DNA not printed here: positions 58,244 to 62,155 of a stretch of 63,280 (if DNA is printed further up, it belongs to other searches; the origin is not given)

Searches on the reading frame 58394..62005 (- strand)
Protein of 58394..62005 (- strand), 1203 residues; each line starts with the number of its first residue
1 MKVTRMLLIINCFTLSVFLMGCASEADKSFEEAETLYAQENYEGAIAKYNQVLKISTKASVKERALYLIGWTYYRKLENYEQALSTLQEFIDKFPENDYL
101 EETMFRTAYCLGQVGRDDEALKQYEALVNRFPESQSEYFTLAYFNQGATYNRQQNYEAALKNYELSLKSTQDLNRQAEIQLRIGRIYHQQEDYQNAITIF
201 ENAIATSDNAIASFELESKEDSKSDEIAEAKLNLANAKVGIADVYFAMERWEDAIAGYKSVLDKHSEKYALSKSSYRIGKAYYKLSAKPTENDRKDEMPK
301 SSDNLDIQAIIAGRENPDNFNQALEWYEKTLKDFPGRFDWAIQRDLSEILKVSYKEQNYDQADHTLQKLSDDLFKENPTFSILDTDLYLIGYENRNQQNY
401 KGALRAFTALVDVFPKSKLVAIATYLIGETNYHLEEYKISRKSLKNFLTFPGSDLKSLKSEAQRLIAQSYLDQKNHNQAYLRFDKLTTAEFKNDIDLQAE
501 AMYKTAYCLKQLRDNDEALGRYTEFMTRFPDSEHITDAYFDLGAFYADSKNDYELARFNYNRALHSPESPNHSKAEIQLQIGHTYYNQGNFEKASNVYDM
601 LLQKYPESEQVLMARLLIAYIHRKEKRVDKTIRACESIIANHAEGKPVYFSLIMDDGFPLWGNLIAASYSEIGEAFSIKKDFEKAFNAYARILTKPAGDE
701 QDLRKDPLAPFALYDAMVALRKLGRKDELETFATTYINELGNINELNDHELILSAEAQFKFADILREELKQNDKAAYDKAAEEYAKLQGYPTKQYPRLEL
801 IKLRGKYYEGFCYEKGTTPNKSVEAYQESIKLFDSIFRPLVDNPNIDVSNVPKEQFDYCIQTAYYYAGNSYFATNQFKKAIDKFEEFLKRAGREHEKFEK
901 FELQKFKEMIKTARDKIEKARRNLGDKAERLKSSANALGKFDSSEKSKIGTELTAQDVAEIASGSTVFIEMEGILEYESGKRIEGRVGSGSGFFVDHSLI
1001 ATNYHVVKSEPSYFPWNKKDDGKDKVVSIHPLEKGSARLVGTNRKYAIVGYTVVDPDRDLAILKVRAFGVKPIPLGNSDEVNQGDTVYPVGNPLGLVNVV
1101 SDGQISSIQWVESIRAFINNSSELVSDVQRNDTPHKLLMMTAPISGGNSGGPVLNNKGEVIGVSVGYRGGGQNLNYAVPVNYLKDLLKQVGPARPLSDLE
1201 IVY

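Call 28: search_protein_families(library=pfam, proteins=[window:58394-62005:-], max_evalue=0.001)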
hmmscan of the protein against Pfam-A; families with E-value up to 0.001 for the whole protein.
window:58394-62005:- (1203 aa): 20 families
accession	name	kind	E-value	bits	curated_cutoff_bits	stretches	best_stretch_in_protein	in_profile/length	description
PF13174.12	TPR_6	-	2.8e-43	144.1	26.3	2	65-96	2-32/33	Tetratricopeptide repeat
PF07719.23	TPR_2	-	2e-29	99.6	27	0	863-890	3-30/34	Tetratricopeptide repeat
PF13424.12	TPR_12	-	3.7e-26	91.5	30.1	2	142-205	5-73/77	Tetratricopeptide repeat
PF13365.12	Trypsin_2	-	2.5e-25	90.3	27.6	1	990-1163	1-144/144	Trypsin-like peptidase domain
PF13428.12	TPR_14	-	6.8e-23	79.3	23.5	1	576-614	2-40/44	Tetratricopeptide repeat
PF13432.12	TPR_16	-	2.7e-21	76.1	32.7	0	152-206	9-60/65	Tetratricopeptide repeat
PF00515.34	TPR_1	-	3.2e-19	68.3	27.8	0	142-167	3-28/34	Tetratricopeptide repeat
PF14559.12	TPR_19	-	9.6e-14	51.9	25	0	551-614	5-64/68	Tetratricopeptide repeat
PF13176.12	TPR_7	-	3.4e-13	49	27.9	0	182-206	4-28/36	Tetratricopeptide repeat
PF00089.32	Trypsin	-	2.6e-11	44.2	20.6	1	991-1185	28-218/220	Trypsin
PF13525.12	YfiO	-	1.1e-10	42.1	25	0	581-689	11-110/203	Outer membrane lipoprotein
PF13181.12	TPR_8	-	4.4e-10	39.3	25.7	0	177-204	1-28/34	Tetratricopeptide repeat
PF12895.13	ANAPC3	-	2.1e-08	34.8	27.2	0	26-89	23-81/82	Anaphase-promoting complex, cyclosome, subunit 3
PF13371.12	TPR_9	-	5.6e-08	33.1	35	0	149-209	4-61/73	Tetratricopeptide repeat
PF13414.12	TPR_11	-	9.5e-07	28.8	26.8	0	35-58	3-26/42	TPR repeat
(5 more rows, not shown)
